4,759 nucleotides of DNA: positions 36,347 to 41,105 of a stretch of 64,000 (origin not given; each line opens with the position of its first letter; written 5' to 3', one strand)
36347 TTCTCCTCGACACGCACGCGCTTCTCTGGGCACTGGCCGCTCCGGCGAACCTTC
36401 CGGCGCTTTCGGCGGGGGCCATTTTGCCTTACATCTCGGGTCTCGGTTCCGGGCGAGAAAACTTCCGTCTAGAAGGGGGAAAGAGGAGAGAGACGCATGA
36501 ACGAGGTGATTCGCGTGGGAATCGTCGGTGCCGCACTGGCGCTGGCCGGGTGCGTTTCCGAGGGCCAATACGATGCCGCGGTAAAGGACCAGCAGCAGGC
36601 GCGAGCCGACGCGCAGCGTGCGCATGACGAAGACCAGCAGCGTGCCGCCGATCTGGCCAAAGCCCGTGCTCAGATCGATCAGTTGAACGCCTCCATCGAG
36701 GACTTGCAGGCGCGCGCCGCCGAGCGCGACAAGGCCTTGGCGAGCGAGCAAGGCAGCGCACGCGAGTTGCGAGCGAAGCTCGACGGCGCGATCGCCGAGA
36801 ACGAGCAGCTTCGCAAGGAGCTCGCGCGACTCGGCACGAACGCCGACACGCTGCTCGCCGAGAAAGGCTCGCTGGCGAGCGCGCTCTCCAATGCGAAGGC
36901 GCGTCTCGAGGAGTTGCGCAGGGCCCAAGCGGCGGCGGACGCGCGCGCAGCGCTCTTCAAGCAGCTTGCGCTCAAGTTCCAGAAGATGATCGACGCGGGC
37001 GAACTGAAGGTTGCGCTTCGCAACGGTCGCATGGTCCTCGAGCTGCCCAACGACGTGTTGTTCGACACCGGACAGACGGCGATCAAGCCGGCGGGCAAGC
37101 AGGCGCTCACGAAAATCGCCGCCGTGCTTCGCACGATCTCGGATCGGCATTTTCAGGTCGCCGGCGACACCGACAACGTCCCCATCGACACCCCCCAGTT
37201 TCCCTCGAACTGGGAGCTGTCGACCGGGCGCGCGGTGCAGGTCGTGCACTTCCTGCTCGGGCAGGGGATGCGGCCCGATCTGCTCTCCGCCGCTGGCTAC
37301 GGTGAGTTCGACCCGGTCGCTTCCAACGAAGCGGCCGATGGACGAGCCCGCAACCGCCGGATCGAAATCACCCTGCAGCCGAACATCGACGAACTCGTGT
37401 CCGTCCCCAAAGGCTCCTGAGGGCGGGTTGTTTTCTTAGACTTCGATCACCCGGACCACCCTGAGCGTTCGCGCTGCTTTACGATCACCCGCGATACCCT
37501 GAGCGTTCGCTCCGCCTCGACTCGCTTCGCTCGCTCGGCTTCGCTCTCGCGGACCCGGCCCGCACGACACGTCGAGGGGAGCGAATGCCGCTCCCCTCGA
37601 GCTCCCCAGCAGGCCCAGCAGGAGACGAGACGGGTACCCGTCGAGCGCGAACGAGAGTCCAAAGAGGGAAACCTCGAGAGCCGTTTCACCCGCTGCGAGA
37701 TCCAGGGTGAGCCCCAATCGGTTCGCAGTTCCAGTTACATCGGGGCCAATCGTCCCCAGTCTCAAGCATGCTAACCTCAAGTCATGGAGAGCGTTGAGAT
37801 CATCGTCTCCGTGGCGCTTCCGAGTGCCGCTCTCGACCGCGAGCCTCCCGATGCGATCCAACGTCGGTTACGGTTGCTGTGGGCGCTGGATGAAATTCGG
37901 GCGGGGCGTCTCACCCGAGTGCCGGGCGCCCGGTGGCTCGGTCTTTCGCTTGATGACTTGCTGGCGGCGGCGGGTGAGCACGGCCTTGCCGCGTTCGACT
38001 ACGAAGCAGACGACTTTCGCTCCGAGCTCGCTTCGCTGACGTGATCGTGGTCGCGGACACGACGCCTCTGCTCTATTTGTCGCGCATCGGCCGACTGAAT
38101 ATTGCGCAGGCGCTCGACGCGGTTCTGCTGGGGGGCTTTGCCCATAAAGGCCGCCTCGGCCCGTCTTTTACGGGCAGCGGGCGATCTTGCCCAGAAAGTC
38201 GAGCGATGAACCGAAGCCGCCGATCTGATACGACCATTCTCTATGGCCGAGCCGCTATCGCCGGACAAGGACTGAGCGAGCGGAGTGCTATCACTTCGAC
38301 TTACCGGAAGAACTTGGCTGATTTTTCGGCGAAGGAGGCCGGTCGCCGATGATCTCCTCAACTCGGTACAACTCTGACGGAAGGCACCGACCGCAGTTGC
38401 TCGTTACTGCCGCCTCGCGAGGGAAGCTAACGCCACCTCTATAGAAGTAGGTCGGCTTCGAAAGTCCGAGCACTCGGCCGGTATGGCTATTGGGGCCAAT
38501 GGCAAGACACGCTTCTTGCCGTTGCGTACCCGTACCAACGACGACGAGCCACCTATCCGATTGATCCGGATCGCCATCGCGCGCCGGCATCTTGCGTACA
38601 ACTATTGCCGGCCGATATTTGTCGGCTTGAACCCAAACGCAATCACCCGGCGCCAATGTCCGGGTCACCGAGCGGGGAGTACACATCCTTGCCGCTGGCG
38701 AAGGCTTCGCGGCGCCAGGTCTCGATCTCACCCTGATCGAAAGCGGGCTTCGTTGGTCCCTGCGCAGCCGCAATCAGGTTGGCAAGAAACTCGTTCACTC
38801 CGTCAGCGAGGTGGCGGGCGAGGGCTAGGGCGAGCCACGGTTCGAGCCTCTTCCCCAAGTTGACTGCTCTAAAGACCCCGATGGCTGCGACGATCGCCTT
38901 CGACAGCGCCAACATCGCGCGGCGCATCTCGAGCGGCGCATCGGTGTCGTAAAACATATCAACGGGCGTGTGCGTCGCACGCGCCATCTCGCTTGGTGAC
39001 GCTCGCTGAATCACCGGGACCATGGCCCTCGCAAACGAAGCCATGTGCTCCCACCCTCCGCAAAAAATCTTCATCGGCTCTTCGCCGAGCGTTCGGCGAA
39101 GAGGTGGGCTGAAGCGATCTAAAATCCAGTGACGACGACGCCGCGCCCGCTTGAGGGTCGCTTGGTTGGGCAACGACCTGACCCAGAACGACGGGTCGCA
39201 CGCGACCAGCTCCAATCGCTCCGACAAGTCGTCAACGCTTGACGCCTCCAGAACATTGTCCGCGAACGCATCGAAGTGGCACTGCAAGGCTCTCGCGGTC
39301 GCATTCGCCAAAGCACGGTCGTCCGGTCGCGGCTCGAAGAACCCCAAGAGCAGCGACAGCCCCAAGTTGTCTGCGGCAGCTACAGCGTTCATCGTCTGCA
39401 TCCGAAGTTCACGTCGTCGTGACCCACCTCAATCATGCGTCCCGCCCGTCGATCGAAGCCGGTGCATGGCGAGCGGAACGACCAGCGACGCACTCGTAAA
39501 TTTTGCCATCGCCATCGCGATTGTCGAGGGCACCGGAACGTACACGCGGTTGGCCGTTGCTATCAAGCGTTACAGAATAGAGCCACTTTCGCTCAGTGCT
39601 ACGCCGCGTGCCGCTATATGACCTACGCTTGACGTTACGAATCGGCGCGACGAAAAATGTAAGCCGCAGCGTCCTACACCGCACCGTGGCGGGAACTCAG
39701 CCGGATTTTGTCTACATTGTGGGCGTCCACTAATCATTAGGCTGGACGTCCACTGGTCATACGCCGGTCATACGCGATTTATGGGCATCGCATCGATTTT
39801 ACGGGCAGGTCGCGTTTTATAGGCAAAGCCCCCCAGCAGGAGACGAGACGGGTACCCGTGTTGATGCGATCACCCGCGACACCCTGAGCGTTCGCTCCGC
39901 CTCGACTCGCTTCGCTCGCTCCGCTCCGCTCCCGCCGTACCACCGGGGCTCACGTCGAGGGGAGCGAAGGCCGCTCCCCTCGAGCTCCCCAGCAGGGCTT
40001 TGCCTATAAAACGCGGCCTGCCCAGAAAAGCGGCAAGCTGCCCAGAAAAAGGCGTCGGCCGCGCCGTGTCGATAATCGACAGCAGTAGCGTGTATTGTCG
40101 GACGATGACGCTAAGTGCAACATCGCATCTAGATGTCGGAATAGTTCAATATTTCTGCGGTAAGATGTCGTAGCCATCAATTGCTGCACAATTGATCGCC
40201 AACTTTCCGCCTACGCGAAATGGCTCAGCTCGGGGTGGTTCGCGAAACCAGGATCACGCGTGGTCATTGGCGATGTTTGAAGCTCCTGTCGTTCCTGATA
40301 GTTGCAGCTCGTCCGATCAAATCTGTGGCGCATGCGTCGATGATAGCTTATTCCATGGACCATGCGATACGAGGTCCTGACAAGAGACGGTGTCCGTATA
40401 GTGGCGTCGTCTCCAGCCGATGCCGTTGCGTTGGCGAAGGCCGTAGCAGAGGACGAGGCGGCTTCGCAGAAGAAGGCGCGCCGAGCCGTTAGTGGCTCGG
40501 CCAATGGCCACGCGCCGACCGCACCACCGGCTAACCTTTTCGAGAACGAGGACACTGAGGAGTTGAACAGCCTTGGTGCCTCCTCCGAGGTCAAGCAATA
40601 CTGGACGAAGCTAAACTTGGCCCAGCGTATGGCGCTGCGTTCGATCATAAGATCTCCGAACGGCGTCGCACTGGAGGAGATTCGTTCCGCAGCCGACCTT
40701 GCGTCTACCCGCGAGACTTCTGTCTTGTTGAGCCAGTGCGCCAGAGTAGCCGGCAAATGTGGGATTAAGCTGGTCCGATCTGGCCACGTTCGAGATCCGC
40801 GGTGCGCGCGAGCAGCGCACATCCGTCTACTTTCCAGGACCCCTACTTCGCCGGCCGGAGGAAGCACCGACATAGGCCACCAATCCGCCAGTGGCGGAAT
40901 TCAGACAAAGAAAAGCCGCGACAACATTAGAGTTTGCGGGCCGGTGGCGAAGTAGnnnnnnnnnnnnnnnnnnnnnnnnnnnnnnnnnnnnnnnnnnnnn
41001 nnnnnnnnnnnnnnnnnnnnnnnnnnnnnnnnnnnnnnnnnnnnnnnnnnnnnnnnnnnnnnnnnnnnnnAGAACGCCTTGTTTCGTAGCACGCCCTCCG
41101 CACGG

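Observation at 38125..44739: Low-G+C 6.6-kb island bounded by 67-bp inverted repeats and inserted into a toxin gene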

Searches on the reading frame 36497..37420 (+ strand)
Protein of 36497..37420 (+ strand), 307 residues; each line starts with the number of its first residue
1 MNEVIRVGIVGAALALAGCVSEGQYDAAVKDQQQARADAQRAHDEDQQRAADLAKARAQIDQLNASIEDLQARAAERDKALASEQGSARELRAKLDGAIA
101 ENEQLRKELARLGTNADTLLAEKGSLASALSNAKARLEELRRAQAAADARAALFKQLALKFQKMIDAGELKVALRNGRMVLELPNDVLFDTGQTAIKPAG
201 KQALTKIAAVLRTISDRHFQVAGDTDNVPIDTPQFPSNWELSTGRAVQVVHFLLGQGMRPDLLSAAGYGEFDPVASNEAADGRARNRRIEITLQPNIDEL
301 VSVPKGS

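Call 11: find_encoding_contigs(protein=window:36497-37420:+, flank=10000, max_places=10)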
Protein window:36497-37420:+ (307 aa): 1 contig read that carries it; 1 place shown.
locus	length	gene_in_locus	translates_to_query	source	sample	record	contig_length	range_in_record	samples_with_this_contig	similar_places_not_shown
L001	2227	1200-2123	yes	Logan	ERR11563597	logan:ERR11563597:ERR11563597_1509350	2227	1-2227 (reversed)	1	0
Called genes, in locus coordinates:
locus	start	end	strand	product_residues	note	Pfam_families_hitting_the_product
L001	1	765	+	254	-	?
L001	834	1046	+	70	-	-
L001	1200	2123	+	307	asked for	PF00691:OmpA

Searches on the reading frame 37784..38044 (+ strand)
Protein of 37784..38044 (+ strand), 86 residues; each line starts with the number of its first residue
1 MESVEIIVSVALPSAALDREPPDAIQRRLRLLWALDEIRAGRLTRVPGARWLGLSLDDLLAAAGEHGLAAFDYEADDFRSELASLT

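Call 10: search_protein_families(library=pfam, proteins=[window:37784-38044:+], max_evalue=0.01)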
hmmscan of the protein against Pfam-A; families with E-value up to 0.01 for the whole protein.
window:37784-38044:+ (86 aa): 1 family
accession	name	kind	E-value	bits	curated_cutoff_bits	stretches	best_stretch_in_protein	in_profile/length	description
PF03683.19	UPF0175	-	5.4e-06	26.4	27.9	1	19-83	10-74/75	Uncharacterised protein family (UPF0175)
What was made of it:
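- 37784..38044 (+): UPF0175 antitoxin-type gene, intact, 86 aa. Pfam PF03683, 26.4 bits, just under the 27.9-bit cut-off (call 10).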

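Call 37: find_encoding_contigs(protein=window:37784-38044:+, flank=6000, max_places=8)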
Protein window:37784-38044:+ (86 aa): 1 contig read that carries it; 1 place shown.
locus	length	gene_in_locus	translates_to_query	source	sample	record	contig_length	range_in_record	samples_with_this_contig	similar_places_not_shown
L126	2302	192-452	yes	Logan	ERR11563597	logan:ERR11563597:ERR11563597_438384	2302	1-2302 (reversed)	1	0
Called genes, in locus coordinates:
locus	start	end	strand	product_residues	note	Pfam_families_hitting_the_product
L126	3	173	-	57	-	?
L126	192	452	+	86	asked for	PF03683:UPF0175 (weak)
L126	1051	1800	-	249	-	-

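Call 53: find_homologous_proteins(query=window:37784-38044:+, max_evalue=0.00001)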
Query window:37784-38044:+ (86 aa): 22 proteins with E <= 0.00001 among 38 candidates.
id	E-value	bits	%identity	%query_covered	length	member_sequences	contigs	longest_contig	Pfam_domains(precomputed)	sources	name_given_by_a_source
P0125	7.4e-47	174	100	100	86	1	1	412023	PF03683.20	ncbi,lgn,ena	-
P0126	6.8e-38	146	87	100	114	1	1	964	PF03683.20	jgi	jgi:predicted HTH domain antitoxin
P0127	1.4e-29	119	71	100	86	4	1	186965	PF03683.20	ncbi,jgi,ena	jgi:hypothetical protein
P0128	2.8e-29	118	72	94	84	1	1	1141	PF03683.20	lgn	-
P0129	5.6e-29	117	68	95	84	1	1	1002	PF03683.20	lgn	-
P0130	9.0e-29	117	69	100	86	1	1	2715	PF03683.20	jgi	jgi:hypothetical protein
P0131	6.4e-28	114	71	99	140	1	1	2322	-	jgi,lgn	jgi:hypothetical protein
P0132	8.9e-28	114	67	100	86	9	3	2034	PF03683.20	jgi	jgi:hypothetical protein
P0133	1.1e-27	113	69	100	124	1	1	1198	PF03683.20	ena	-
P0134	2.0e-27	112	67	100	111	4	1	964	PF03683.20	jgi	jgi:hypothetical protein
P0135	2.6e-27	112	65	100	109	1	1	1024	PF03683.20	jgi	jgi:predicted HTH domain antitoxin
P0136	3.3e-27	112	69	100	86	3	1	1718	PF03683.20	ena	-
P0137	3.6e-27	112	67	100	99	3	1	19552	PF03683.20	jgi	jgi:hypothetical protein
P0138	4.2e-27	111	64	100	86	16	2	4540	PF03683.20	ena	-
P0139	1.1e-26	110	65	100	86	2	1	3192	PF03683.20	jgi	jgi:hypothetical protein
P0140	6.4e-26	108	66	99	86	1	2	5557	PF03683.20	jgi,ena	jgi:predicted HTH domain antitoxin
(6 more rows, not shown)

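Call 54: find_encoding_contigs(protein=P0127, flank=5000, max_places=4)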
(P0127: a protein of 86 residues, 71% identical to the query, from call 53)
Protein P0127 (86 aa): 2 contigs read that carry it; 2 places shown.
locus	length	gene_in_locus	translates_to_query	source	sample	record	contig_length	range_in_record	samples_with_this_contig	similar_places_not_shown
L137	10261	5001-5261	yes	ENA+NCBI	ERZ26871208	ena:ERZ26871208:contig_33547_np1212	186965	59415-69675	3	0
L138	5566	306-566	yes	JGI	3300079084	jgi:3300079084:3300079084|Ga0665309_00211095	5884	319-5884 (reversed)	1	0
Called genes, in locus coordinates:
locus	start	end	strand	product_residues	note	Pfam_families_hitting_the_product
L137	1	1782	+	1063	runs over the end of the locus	PF21167:DUF6851, PF22778:VCPO_2nd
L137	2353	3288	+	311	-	PF00903:Glyoxalase (weak), PF18029:Glyoxalase_6 (weak)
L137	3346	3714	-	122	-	PF20409:SnoaL_5, PF12680:SnoaL_2 (weak)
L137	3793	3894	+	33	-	-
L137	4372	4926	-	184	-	-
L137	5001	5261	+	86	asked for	PF03683:UPF0175 (weak)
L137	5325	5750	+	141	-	PF11848:DUF3368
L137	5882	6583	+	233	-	PF00126:HTH_1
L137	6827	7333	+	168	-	-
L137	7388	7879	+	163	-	PF03625:DUF302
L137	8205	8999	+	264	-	-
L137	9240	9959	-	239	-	-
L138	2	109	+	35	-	?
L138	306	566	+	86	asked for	PF03683:UPF0175 (weak)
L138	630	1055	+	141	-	PF11848:DUF3368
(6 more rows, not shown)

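Call 55: find_encoding_contigs(protein=P0137, flank=5000, max_places=3)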
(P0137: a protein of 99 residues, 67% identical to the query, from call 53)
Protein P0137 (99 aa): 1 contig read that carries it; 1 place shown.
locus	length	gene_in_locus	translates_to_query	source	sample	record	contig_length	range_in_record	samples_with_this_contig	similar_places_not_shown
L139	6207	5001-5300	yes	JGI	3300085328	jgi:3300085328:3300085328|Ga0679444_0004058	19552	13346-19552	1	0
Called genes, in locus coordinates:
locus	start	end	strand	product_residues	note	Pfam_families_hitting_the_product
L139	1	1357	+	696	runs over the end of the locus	PF00069:Pkinase, PF07714:PK_Tyr_Ser-Thr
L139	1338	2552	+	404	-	PF00149:Metallophos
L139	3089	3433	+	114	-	-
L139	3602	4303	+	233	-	-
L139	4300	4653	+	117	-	-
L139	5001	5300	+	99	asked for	PF03683:UPF0175 (weak)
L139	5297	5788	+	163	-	PF11848:DUF3368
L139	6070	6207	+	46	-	?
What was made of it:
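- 37784..38044 (+): Homologues 58-87% identical sit next to an intact DUF3368 gene (calls 53-55).
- On UPF0175/DUF3368 toxin-antitoxin pair: Relatives have both genes (calls 54, 55).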

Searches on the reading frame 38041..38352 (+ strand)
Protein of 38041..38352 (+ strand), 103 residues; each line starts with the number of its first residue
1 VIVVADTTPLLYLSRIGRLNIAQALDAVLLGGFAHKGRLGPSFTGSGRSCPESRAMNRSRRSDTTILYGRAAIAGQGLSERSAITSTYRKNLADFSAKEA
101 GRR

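Call 10: search_protein_families(library=pfam, proteins=[window:38041-38352:+], max_evalue=0.01)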
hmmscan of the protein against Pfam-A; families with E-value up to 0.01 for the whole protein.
window:38041-38352:+ (103 aa): 0 families

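Call 17: search_protein_families(library=ncbifam, proteins=[window:38041-38352:+], max_evalue=0.1)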
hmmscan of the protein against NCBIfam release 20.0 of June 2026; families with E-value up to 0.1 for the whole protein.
window:38041-38352:+ (103 aa): 0 families

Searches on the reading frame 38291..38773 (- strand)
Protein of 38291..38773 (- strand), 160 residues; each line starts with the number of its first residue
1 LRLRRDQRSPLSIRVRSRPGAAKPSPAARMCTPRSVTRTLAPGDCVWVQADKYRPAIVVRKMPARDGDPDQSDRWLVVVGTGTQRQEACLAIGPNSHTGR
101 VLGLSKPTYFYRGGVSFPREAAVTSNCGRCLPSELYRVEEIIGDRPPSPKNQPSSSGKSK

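Call 10: search_protein_families(library=pfam, proteins=[window:38291-38773:-], max_evalue=0.01)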
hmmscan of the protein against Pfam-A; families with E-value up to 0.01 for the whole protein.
window:38291-38773:- (160 aa): 0 families

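Call 17: search_protein_families(library=ncbifam, proteins=[window:38291-38773:-], max_evalue=0.1)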
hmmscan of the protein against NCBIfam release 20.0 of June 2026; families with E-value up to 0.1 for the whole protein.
window:38291-38773:- (160 aa): 0 families

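Call 39: search_protein_families(library=padloc, proteins=[window:38291-38686:-], max_evalue=0.1)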
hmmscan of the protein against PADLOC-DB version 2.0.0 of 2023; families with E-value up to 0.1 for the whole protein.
window:38291-38686:- (131 aa): 0 families

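Call 40: search_protein_families(library=pfam, proteins=[window:38291-38686:-], max_evalue=10)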
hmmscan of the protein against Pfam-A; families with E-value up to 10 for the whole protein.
window:38291-38686:- (131 aa): 0 families

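Call 60: search_solved_structures(query=window:38291-38686:-, max_evalue=10)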
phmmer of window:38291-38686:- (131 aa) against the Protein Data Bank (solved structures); distinct sequences matched with E-value up to 10: 1.
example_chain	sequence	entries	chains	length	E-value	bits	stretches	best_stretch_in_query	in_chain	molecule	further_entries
8sxq_A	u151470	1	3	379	0.49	13.6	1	33-88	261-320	SEL-1 repeat protein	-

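Call 69: find_homologous_proteins(query=window:38291-38686:-, max_evalue=0.001)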
Query window:38291-38686:- (131 aa): 3 proteins with E <= 0.001 among 21 candidates.
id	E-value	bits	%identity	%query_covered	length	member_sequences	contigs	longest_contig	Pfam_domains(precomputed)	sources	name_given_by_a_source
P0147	1.1e-77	276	100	92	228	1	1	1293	-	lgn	-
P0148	7.6e-51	190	72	91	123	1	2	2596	-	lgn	-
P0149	1.4e-26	111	67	63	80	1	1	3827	-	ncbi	-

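Call 71: find_encoding_contigs(protein=P0148, flank=4000, max_places=4)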
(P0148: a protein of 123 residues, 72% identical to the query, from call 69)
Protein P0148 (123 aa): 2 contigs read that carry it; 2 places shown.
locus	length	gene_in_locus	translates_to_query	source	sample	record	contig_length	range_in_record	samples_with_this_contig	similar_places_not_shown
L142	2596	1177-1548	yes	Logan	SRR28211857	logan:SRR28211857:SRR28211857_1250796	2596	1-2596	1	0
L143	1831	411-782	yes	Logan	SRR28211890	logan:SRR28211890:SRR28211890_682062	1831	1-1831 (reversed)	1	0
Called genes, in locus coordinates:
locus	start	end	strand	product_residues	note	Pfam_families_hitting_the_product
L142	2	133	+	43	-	?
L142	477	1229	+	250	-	-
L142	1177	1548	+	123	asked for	-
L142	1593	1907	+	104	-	-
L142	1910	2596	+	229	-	?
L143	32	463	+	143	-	-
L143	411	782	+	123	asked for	-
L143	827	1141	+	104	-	-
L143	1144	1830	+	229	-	?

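Call 72: find_encoding_contigs(protein=P0149, flank=4000, max_places=4)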
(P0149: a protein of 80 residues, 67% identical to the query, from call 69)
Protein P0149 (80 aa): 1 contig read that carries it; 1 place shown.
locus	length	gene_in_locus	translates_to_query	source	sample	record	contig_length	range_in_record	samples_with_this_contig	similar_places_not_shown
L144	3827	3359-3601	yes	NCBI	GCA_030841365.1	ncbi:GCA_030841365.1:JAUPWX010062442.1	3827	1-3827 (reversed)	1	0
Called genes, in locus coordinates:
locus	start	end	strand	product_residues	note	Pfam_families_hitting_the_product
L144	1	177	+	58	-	?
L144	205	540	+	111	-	-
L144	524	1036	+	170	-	-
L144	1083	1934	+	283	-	PF03400:DDE_Tnp_IS1 (faint), PF13610:DDE_Tnp_IS240 (faint)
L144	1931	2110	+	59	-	PF21983:NikA-like (weak)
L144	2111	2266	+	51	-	-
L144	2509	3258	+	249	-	-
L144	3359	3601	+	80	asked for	-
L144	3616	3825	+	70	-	?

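Call 83: predict_structure(alignment_id=A3)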
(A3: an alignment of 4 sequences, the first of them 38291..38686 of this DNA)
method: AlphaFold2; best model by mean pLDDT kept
length: 131 residues; sequences in the alignment: 4
mean_pLDDT: 40.4   pTM: 0.37
mean pLDDT of the five models: 40.4, 38.1, 37.7, 36.0, 34.6
residues with pLDDT >= 90: 0; 70-90: 0; 50-70: 36; < 50: 95
segments of 3 or more residues with pLDDT < 50: 1-10, 51-80, 82-129
pLDDT, mean of each block of 10 residues (from residue 1): 32 58 54 60 54 33 30 35 34 26 35 35 41 38
secondary structure, 60 per line:
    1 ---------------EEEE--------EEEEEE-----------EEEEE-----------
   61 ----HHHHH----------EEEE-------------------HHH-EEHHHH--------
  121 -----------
elements in order: E16-19 E28-33 E45-49 H65-69 E80-83 H109-112
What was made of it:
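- Checked: 'MazF-like' could not be verified: no Pfam or PDB hit, and the AF2 model has pLDDT 40 (calls 40, 60, 83).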

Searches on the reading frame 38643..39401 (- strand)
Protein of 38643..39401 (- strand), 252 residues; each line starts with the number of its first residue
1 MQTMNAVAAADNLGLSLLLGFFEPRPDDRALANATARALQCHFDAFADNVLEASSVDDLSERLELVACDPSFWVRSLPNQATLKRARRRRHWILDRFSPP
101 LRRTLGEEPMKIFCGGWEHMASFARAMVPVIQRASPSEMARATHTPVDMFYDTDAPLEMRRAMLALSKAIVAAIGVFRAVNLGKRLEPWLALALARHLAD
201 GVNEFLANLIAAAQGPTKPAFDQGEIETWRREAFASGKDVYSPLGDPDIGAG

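Call 10: search_protein_families(library=pfam, proteins=[window:38643-39401:-], max_evalue=0.01)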
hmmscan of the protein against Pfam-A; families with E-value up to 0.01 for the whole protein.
window:38643-39401:- (252 aa): 0 families

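Call 17: search_protein_families(library=ncbifam, proteins=[window:38643-39401:-], max_evalue=0.1)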
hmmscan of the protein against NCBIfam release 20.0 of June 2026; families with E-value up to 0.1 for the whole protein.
window:38643-39401:- (252 aa): 0 families

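Call 39: search_protein_families(library=padloc, proteins=[window:38643-39401:-], max_evalue=0.1)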
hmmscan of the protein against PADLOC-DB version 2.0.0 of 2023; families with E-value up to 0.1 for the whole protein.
window:38643-39401:- (252 aa): 0 families

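Call 40: search_protein_families(library=pfam, proteins=[window:38643-39401:-], max_evalue=10)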
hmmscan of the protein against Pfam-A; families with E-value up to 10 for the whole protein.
window:38643-39401:- (252 aa): 0 families

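Call 62: search_solved_structures(query=window:38643-39401:-, max_evalue=10)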
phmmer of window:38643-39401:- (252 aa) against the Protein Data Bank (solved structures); distinct sequences matched with E-value up to 10: 1.
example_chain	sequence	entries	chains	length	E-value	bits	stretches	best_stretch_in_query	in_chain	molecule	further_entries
7pik_A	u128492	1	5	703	1.4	11.9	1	25-127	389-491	Transposon Tn7 transposition protein TnsB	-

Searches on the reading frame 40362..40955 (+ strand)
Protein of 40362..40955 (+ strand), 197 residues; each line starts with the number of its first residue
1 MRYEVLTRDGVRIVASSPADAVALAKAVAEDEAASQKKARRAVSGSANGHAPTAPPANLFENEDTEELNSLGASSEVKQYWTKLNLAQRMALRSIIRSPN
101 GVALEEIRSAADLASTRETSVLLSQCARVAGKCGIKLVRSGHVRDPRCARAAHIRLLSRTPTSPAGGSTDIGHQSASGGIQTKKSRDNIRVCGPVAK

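Call 10: search_protein_families(library=pfam, proteins=[window:40362-40955:+], max_evalue=0.01)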
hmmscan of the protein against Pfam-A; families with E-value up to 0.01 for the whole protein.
window:40362-40955:+ (197 aa): 0 families

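Call 17: search_protein_families(library=ncbifam, proteins=[window:40362-40955:+], max_evalue=0.1)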
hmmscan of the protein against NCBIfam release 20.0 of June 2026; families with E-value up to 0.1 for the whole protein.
window:40362-40955:+ (197 aa): 0 families

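Call 39: search_protein_families(library=padloc, proteins=[window:40362-40955:+], max_evalue=0.1)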
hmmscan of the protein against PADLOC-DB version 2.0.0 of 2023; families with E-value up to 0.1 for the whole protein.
window:40362-40955:+ (197 aa): 0 families

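Call 40: search_protein_families(library=pfam, proteins=[window:40362-40955:+], max_evalue=10)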
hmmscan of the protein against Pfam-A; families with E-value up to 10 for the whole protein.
window:40362-40955:+ (197 aa): 0 families
